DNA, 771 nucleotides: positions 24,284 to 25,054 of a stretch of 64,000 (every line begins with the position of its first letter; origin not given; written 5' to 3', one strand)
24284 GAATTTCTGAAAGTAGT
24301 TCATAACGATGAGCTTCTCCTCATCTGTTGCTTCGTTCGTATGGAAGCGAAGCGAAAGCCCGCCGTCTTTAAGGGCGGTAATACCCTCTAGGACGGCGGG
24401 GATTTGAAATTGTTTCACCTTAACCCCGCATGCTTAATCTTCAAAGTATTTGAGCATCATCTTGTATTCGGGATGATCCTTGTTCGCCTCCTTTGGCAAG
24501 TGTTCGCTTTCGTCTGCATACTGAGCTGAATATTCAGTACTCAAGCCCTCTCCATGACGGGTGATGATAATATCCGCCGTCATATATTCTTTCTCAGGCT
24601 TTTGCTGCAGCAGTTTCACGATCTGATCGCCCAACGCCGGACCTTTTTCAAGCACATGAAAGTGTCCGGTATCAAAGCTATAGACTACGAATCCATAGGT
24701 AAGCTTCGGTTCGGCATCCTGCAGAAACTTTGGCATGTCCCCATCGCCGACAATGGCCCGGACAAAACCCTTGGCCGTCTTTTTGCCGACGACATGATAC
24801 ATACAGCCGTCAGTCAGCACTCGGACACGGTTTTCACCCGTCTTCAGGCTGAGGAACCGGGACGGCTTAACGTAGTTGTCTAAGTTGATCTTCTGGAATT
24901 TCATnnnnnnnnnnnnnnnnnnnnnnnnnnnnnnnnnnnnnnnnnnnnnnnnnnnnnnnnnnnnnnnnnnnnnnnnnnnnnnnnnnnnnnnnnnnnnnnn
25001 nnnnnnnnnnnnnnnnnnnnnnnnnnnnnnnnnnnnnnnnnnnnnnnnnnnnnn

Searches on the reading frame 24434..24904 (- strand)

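Call 84: search_protein_families(library=phrogs, proteins=[window:24434-24904:-], max_evalue=0.001)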
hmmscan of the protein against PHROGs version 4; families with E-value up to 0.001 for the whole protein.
window:24434-24904:- (156 aa): 2 families
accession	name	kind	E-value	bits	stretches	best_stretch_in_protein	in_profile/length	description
phrog_1192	-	DNA, RNA and nucleotide metabolism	3.4e-06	27.7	1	78-143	134-205/326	single strand DNA binding protein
phrog_1607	-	DNA, RNA and nucleotide metabolism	4.1e-05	24.4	1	53-140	84-185/285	single strand DNA binding protein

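Call 102: search_protein_families(library=pfam, proteins=[window:24434-24904:-], max_evalue=0.01)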
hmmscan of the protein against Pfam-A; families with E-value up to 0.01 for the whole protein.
window:24434-24904:- (156 aa): 0 families
